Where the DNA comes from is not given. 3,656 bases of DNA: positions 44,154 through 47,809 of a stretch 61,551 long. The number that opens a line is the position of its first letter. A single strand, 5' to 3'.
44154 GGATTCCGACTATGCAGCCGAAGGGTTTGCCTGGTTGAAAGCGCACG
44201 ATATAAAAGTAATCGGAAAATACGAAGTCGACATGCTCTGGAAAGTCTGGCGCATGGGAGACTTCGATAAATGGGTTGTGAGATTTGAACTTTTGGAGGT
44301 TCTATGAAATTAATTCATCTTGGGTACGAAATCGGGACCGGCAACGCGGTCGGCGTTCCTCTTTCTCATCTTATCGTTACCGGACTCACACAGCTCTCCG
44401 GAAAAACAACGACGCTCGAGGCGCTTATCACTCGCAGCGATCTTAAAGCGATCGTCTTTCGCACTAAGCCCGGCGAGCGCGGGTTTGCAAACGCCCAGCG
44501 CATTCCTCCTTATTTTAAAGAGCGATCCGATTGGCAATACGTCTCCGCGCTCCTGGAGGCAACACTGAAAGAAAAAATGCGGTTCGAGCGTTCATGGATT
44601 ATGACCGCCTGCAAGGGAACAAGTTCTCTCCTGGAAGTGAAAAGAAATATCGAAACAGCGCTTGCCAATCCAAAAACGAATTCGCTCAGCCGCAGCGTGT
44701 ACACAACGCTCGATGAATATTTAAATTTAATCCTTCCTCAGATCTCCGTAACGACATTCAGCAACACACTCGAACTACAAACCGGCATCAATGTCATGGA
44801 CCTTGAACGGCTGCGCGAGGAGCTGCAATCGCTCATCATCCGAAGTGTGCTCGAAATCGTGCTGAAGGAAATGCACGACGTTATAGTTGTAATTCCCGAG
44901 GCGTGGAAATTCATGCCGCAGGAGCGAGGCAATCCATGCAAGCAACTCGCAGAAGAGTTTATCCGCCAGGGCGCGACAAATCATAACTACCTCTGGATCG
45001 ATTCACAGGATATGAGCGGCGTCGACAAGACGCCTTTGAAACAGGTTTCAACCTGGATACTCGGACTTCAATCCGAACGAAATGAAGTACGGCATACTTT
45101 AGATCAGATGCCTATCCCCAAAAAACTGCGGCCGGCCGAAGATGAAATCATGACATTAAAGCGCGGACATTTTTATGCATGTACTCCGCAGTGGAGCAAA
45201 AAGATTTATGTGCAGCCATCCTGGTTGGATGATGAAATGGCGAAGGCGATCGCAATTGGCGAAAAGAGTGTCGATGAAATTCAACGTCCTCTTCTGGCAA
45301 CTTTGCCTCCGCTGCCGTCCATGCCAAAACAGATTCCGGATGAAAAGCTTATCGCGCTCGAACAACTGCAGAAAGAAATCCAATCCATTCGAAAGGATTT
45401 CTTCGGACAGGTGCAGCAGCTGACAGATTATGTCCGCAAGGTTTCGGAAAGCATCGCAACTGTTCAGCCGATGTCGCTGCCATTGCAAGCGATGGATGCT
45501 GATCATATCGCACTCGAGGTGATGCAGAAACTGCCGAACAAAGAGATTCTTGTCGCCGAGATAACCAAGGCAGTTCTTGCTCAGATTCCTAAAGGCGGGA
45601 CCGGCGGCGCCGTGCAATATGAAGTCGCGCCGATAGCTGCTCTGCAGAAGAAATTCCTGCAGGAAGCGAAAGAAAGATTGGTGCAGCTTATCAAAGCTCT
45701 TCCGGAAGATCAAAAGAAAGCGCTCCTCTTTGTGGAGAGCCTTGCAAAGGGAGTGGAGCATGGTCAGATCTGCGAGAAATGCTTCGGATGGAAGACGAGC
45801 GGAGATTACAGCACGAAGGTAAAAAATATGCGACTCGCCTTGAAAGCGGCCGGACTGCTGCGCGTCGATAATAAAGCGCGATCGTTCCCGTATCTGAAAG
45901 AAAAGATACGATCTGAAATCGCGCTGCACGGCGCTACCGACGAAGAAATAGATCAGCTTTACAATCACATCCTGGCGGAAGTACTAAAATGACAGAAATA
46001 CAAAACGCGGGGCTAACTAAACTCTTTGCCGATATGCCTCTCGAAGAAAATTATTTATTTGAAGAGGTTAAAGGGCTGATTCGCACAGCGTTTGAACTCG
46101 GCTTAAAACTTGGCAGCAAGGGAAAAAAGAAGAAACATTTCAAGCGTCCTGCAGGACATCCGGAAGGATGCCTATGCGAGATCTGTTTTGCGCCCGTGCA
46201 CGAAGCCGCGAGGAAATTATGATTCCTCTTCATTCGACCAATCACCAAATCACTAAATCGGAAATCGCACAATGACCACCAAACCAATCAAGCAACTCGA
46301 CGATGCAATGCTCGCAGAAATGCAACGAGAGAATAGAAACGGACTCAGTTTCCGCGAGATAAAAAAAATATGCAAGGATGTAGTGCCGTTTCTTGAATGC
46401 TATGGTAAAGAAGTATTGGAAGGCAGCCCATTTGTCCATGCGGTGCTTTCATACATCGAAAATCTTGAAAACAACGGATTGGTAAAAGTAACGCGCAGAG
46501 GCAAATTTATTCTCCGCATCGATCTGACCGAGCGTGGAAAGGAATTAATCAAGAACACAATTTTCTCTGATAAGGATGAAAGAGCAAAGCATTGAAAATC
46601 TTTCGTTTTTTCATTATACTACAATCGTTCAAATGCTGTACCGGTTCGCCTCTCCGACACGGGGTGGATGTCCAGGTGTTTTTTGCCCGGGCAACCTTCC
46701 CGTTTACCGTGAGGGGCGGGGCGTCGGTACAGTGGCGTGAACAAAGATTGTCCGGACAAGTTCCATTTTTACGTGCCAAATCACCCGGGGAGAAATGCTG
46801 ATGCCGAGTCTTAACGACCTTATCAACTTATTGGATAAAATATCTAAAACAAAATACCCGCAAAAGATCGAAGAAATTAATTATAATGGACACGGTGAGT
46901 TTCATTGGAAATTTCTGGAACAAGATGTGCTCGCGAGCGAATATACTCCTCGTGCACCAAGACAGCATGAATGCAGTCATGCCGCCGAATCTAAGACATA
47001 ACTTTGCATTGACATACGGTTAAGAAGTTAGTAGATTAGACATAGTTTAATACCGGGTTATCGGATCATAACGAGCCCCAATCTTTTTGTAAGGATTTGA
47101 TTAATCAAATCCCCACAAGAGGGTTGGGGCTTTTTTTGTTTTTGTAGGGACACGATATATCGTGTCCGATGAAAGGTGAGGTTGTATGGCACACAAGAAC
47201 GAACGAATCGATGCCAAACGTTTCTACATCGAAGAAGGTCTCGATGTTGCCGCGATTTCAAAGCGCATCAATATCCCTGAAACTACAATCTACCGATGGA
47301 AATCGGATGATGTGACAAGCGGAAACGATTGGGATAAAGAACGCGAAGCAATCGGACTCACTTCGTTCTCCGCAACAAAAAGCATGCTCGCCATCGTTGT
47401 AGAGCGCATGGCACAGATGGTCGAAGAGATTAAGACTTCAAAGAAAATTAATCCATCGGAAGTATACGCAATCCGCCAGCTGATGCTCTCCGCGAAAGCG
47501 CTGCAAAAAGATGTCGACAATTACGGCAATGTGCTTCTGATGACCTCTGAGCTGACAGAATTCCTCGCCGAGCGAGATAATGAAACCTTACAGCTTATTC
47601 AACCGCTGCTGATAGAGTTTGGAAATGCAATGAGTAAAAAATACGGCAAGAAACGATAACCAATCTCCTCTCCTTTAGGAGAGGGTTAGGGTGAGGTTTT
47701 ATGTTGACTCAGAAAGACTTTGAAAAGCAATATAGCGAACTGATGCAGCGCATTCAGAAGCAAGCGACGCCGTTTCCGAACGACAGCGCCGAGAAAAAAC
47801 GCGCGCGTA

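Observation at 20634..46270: Eleven strand-locked (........)n octamer arrays punctuate the prophage at gene junctions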

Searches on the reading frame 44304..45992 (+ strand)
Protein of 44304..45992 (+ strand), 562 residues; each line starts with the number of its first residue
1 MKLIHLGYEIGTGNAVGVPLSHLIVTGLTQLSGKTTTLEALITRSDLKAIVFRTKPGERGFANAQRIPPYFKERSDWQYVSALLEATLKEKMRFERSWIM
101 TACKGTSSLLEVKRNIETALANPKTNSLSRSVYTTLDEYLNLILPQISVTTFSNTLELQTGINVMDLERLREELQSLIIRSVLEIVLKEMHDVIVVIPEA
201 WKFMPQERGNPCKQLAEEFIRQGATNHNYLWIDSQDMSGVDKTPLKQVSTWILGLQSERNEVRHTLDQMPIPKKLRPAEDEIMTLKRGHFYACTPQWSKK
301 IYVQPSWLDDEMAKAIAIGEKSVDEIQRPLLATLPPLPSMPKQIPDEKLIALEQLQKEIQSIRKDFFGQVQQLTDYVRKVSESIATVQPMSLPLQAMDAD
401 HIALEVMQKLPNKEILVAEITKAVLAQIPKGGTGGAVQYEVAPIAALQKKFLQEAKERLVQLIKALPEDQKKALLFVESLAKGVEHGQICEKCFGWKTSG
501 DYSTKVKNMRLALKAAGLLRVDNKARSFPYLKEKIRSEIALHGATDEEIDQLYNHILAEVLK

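Call 7: search_protein_families(library=pfam, proteins=[window:44304-45992:+], max_evalue=0.01)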
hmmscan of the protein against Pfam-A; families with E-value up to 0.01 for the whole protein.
window:44304-45992:+ (562 aa): 1 family
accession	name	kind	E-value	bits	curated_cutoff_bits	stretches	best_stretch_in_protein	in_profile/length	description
PF12846.13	AAA_10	-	0.00076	19.1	27.5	1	190-288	239-335/362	AAA-like domain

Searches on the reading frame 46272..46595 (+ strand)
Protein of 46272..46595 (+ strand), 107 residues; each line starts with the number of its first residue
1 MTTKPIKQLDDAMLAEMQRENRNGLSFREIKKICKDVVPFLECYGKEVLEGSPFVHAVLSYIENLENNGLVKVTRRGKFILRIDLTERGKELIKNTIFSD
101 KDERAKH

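Call 40: search_protein_families(library=pfam, proteins=[window:46272-46595:+], max_evalue=1)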
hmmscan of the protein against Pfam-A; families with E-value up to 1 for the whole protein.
window:46272-46595:+ (107 aa): 3 families
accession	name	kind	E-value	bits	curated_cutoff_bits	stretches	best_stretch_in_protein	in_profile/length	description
PF22665.2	DUF6293_C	-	0.0016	19.3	27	1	52-93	58-98/101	DUF6293 C-terminal winged helix domain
PF14947.12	HTH_45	-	0.043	14.3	25.5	1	59-95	37-68/77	Winged helix-turn-helix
PF18121.7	TFA2_Winged_2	-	0.052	13.7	26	0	12-42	5-35/60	TFA2 Winged helix domain 2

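Call 66: search_solved_structures(query=window:46272-46595:+, max_evalue=10)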
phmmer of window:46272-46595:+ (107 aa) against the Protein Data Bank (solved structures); distinct sequences matched with E-value up to 10: 58.
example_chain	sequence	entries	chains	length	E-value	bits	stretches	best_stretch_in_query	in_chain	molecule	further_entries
4apf_B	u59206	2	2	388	0.054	17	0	13-45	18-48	CULLIN 3 | Cullin-3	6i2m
4ap2_B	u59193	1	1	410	0.069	16.6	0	13-38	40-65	CULLIN-3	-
2dbq_A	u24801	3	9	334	0.16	15.4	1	6-82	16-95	Glyoxylate reductase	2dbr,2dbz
9rwz_H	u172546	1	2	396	0.26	14.8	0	13-45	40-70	Cullin-3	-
2rdp_A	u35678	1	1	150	0.28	14.7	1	60-98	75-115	putative transcriptional regulator MarR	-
8i79_B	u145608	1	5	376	0.35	14.4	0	13-45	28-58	Cullin-3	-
4y95_A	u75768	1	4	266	0.65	13.5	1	13-82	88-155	Non-specific protein-tyrosine kinase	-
1cbk_A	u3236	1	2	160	0.66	13.5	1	4-96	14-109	PROTEIN (7,8-DIHYDRO-6-HYDROXYMETHYLPTERIN-PYROPHOSPHOKINASE)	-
4ot5_A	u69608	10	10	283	0.71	13.4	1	13-77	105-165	Tyrosine-protein kinase BTK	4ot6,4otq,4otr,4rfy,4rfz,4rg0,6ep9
4eoz_B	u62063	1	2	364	0.73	13.3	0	13-45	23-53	Cullin-3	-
5nlb_B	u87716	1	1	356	0.73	13.3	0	13-45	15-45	Cullin-3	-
8u82_C1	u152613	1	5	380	0.74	13.3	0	13-45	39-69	Cullin-3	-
8u80_C1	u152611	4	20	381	0.74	13.3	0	13-45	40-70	Cullin-3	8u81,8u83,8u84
3oct_A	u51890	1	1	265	0.83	13.2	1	13-82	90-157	Tyrosine-protein kinase BTK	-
9euz_A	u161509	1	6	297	0.86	13.1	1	70-96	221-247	Uncharacterized protein TM_1410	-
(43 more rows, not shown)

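Call 80: find_homologous_proteins(query=window:46272-46595:+, max_evalue=0.001)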
Query window:46272-46595:+ (107 aa): 9 proteins with E <= 0.001 among 12 candidates.
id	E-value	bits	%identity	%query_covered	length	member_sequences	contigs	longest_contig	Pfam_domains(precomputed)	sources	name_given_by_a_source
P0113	1.1e-63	229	100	100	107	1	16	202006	-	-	-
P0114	9.8e-47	175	81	92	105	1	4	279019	-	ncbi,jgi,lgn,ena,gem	ncbi:MAG: hypothetical protein ABSA44_09810 [Bacteroidota bacterium]|jgi:predicted methyltransferase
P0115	9.1e-43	162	68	100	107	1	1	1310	-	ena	-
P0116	6.5e-35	137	68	92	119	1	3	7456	-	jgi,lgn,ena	-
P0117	4.4e-30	122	61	94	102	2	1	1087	-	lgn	-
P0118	5.2e-30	121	63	92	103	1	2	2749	-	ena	-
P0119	1.9e-29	120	59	94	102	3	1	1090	-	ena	-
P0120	3.5e-29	119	59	97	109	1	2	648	-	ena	-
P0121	1.3e-27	114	56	92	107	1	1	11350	-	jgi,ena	-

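Call 81: find_encoding_contigs(protein=P0114, flank=10000, max_places=2)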
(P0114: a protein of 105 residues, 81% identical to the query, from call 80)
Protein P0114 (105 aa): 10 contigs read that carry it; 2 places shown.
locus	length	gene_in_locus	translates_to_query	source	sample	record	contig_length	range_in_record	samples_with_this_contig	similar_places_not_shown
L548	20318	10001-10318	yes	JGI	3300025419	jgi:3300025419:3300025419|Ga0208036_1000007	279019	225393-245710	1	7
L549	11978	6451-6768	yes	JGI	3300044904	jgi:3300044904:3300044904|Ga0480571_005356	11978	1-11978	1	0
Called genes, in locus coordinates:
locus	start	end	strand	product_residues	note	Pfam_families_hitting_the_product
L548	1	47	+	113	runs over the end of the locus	-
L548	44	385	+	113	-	-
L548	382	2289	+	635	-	PF09299:Mu-transpos_C (weak)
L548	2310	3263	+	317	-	PF13401:AAA_22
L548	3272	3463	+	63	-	-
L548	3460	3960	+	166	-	PF06252:GemA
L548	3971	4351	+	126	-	-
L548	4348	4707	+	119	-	-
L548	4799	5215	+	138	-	-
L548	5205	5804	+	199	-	PF18780:HNH_repeat (faint)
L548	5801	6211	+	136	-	-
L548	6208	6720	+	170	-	PF18780:HNH_repeat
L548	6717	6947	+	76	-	-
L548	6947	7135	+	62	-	-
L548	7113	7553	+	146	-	PF13412:HTH_24 (faint)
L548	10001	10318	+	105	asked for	-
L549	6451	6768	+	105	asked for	-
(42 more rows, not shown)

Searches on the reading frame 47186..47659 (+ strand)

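Call 43: search_protein_families(library=pfam, proteins=[window:47186-47659:+], max_evalue=1)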
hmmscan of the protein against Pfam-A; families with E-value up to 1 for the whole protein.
window:47186-47659:+ (157 aa): 14 families
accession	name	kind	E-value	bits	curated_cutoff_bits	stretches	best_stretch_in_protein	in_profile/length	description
PF08822.17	DUF1804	-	1.4e-14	54.8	29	1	1-151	1-163/164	Protein of unknown function (DUF1804)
PF13384.12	HTH_23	-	0.00019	21.6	24.6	1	6-40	6-39/50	Homeodomain-like domain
PF04218.19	CENP-B_N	-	0.00046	20.2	21.2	1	14-39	18-43/53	CENP-B N-terminal DNA-binding domain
PF01710.22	HTH_Tnp_IS630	-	0.0011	19.5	21.3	1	13-43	13-43/119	Transposase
PF01527.26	HTH_Tnp_1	-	0.005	17.5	24.1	1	8-45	13-49/75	Transposase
PF06056.18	Terminase_5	-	0.018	15.4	20.3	1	7-42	3-37/58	Putative ATPase subunit of terminase (gpP-like)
PF13518.12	HTH_28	-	0.023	15.2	25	1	12-40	7-34/52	Helix-turn-helix domain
PF01978.25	TrmB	-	0.028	14.7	25.6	1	17-37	21-41/68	Sugar-specific transcriptional regulator TrmB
PF10668.15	Phage_terminase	-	0.028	14.6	22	1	6-66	8-66/67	Phage terminase small subunit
PF13551.12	HTH_29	-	0.049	14.2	28.1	1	16-39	9-33/64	Winged helix-turn helix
PF09382.16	RQC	-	0.056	13.7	23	1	86-132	57-102/114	RQC domain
PF14493.12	HTH_40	-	0.058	14.1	27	1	15-47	9-41/89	Helix-turn-helix domain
PF24392.2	Parb-CE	-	0.14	12.5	23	1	73-144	21-91/147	ParB CE domain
PF13443.12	HTH_26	-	0.16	12.7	22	1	15-44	7-36/63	Cro/C1-type HTH DNA-binding domain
